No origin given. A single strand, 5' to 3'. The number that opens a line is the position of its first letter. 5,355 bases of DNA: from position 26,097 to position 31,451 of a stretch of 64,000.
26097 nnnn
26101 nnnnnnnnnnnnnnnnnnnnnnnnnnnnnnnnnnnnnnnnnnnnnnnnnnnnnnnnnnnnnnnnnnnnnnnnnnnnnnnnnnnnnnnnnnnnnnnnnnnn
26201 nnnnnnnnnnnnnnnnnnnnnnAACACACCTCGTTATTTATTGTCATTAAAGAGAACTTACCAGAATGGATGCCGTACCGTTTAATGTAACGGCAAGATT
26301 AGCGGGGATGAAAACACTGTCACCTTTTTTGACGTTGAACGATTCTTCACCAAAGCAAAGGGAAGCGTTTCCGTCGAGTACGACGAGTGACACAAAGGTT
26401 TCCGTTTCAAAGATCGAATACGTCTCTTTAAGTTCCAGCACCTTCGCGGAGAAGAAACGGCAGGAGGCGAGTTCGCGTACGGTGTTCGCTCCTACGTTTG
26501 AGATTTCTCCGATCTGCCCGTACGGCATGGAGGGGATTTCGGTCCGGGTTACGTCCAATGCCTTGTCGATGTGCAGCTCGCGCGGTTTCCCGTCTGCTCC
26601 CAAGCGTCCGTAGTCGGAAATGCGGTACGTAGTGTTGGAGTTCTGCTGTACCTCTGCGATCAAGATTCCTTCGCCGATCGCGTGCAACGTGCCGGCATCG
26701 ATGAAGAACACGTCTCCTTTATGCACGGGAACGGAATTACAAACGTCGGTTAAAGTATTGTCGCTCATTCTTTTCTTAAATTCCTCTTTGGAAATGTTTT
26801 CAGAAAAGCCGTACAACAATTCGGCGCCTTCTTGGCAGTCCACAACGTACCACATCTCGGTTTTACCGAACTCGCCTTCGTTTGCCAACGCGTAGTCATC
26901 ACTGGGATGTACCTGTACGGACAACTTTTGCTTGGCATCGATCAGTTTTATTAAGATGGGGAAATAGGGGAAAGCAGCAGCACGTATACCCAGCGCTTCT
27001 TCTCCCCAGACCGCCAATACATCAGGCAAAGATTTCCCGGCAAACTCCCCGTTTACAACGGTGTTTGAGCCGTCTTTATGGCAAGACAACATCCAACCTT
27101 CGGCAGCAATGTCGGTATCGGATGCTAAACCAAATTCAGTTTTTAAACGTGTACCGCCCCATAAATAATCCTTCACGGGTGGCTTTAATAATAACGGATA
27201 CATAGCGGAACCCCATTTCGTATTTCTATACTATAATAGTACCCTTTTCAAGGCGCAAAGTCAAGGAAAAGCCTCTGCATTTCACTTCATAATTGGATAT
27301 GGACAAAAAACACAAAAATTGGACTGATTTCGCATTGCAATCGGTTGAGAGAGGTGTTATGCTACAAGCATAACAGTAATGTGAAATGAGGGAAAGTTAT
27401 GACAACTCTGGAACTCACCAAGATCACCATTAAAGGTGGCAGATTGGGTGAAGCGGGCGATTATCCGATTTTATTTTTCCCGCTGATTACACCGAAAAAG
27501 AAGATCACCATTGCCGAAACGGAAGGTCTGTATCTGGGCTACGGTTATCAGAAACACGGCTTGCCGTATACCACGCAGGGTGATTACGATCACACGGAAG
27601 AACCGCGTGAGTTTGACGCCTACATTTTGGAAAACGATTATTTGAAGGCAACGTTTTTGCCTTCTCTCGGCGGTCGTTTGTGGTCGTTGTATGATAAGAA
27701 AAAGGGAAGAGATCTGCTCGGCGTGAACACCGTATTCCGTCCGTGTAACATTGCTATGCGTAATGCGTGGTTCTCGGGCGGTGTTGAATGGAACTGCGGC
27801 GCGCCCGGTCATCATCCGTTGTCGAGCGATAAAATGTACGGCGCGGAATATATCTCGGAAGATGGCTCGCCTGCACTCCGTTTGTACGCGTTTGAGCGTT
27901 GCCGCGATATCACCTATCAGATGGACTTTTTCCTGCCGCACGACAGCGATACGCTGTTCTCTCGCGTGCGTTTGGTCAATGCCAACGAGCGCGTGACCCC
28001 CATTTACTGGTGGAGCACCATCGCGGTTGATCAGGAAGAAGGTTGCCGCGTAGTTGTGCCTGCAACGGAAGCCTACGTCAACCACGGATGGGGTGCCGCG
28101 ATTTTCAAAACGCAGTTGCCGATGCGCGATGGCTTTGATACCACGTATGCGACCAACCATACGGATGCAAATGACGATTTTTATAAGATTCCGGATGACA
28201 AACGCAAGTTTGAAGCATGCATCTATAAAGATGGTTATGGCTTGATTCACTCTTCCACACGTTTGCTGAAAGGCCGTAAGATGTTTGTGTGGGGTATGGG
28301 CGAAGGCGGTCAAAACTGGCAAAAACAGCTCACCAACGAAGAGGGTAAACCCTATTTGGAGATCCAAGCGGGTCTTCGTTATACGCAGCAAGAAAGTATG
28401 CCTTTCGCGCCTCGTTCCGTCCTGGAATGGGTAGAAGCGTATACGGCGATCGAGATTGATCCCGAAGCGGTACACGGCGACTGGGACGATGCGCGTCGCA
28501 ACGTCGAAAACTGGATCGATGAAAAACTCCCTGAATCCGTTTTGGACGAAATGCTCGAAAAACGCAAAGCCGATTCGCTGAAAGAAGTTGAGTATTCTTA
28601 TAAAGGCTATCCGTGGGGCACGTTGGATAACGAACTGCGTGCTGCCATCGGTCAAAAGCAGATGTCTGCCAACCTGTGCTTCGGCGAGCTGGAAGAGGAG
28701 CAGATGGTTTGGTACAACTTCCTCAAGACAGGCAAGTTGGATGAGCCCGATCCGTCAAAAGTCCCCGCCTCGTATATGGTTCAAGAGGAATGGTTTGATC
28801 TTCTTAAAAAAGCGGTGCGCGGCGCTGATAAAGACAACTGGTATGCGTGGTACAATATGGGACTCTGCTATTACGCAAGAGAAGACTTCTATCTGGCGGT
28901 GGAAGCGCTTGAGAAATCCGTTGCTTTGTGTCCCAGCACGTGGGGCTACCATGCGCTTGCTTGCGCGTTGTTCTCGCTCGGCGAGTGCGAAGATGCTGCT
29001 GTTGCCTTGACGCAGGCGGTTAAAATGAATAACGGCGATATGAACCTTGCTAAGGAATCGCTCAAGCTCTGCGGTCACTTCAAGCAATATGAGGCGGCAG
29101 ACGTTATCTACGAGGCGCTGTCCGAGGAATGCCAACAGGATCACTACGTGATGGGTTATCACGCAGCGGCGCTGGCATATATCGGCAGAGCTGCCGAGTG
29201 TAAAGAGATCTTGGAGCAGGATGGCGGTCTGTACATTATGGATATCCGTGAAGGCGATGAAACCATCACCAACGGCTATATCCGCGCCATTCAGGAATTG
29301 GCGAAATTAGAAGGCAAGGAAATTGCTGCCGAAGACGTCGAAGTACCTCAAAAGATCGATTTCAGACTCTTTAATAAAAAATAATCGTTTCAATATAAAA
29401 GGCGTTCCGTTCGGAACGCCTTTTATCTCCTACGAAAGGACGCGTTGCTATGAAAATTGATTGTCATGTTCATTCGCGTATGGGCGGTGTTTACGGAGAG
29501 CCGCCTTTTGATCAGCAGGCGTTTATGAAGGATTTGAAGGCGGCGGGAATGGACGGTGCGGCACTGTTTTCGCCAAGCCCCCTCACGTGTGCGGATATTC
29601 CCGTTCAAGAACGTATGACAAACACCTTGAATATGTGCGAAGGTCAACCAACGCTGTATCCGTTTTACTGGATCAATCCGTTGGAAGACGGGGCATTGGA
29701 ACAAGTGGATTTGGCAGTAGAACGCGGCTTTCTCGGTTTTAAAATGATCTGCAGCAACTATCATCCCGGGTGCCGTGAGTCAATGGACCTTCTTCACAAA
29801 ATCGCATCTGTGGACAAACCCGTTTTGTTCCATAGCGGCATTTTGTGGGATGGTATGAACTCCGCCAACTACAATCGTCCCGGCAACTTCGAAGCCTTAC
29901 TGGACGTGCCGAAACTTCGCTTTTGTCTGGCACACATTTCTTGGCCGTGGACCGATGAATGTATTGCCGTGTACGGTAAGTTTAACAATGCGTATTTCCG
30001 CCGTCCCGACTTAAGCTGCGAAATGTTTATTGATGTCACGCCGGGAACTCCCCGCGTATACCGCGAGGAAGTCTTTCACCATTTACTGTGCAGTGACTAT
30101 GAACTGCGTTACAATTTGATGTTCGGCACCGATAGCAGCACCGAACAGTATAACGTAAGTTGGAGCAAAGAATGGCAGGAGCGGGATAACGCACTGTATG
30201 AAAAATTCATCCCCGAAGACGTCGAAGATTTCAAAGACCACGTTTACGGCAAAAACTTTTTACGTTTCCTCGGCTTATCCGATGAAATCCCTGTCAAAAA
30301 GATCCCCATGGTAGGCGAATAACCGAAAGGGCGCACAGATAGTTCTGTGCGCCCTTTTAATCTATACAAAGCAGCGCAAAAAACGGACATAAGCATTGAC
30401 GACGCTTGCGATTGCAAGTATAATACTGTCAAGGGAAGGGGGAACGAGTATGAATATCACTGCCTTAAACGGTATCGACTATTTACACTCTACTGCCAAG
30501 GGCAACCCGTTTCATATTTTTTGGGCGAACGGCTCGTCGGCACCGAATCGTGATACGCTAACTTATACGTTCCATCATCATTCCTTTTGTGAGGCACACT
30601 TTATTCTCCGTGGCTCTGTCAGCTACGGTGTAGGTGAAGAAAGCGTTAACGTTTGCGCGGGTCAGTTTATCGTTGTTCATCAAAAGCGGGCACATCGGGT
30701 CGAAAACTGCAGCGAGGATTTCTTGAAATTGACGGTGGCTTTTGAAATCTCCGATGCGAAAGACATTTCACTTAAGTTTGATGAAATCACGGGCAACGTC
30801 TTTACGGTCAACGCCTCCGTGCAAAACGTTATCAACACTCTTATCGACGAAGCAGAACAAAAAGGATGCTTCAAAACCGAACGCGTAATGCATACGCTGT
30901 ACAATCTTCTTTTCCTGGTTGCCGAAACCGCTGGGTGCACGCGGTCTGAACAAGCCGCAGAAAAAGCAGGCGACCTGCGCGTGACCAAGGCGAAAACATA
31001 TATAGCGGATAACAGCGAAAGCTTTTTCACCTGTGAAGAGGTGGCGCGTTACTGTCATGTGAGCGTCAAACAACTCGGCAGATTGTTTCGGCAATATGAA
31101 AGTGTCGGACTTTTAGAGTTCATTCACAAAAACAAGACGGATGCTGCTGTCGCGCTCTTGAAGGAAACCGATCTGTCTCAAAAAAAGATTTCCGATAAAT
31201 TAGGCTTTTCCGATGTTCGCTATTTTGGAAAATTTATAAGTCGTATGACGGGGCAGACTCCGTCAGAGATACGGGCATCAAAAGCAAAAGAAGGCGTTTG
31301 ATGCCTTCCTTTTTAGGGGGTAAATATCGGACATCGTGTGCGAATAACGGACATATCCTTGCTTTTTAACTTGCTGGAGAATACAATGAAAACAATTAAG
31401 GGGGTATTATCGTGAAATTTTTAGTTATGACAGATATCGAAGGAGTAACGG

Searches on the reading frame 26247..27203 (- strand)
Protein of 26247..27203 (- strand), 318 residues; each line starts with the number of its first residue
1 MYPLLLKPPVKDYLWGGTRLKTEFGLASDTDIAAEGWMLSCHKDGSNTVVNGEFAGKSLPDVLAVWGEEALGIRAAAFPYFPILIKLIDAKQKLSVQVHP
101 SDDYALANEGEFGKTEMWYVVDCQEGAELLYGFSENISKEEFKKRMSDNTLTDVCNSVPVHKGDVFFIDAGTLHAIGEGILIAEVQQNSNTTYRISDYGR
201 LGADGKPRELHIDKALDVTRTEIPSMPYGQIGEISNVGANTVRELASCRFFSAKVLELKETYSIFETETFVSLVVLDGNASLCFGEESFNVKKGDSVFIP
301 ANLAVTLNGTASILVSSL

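Call 11: search_protein_families(library=pfam, proteins=[window:26247-27203:-], max_evalue=0.001)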
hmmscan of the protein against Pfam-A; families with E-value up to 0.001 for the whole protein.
window:26247-27203:- (318 aa): 4 families
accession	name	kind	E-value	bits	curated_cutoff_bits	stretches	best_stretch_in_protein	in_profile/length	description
PF21621.3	MPI_cupin_dom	-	3.7e-14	52.9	27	1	245-316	5-77/79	Mannose-6-phosphate isomerase, cupin domain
PF20511.4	PMI_typeI_cat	-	2e-11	44.6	22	1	6-104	4-106/143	Phosphomannose isomerase type I, catalytic domain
PF07883.17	Cupin_2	-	8.6e-08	32.2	27.2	0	274-302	23-51/70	Cupin domain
PF05899.18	Cupin_3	-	4.3e-05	23.6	23.5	0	266-307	25-64/74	EutQ-like cupin domain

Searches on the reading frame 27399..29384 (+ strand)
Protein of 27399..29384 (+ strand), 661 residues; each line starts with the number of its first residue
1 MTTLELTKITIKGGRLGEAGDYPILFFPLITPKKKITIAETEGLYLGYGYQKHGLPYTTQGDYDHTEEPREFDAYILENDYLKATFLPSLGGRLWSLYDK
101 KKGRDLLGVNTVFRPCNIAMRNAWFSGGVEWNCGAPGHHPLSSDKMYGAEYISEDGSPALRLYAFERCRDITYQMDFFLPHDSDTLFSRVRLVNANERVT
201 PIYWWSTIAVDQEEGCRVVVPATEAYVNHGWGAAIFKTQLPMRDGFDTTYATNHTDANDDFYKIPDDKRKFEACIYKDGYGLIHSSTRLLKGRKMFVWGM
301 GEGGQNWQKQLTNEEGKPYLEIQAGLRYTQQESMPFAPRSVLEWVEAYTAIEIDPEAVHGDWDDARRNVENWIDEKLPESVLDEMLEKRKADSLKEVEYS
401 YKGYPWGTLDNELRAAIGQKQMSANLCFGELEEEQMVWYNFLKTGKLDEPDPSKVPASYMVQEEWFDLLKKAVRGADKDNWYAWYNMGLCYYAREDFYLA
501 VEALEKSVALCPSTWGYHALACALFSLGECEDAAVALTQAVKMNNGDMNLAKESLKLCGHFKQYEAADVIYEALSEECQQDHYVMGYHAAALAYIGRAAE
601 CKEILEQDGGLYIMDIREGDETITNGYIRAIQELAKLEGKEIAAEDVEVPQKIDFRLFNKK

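Call 11: search_protein_families(library=pfam, proteins=[window:27399-29384:+], max_evalue=0.001)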
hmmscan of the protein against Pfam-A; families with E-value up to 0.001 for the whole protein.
window:27399-29384:+ (661 aa): 5 families
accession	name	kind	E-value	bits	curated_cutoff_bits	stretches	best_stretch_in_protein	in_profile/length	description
PF17128.10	DUF5107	-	9.1e-33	114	24.4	1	56-331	8-280/310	Domain of unknown function (DUF5107)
PF00515.34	TPR_1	-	2.7e-08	33.7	27.8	1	482-513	2-33/34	Tetratricopeptide repeat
PF07719.23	TPR_2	-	8.3e-08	32.2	27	1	482-513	2-33/34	Tetratricopeptide repeat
PF13432.12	TPR_16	-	0.00014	22.7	32.7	0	472-512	22-62/65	Tetratricopeptide repeat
PF13424.12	TPR_12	-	0.0002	21.9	30.1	1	483-542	5-73/77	Tetratricopeptide repeat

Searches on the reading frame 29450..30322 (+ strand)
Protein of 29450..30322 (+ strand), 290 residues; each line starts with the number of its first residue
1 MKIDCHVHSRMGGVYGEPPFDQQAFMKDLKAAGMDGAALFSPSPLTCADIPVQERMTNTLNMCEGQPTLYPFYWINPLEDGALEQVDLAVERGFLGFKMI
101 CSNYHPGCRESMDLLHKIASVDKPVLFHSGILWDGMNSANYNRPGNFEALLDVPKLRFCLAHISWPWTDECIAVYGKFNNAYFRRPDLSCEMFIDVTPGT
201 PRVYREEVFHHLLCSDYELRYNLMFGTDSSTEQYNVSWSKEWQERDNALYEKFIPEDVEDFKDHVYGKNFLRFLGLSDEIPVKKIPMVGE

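Call 65: search_protein_families(library=pfam, proteins=[window:29450-30322:+], max_evalue=0.001)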
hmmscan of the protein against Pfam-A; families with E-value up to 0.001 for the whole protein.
window:29450-30322:+ (290 aa): 1 family
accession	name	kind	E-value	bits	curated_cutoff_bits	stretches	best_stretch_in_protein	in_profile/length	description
PF04909.20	Amidohydro_2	-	2.7e-05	24.5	26.4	1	3-276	1-289/289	Amidohydrolase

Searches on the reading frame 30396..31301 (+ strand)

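Call 65: search_protein_families(library=pfam, proteins=[window:30396-31301:+], max_evalue=0.001)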
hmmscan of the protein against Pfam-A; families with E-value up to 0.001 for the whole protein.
window:30396-31301:+ (301 aa): 4 families
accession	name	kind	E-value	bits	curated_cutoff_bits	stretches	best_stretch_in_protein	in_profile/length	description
PF12833.13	HTH_18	-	1.6e-15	57.6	33.6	1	217-294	2-79/80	Helix-turn-helix domain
PF07883.17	Cupin_2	-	7e-07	29.3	27.2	1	58-114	12-68/70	Cupin domain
PF02311.25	AraC_binding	-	1.1e-06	28.8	21.1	1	56-172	15-135/135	AraC-like ligand binding domain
PF00165.29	HTH_AraC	-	2.1e-05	24.9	26.6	0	263-293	12-41/42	Bacterial regulatory helix-turn-helix proteins, AraC family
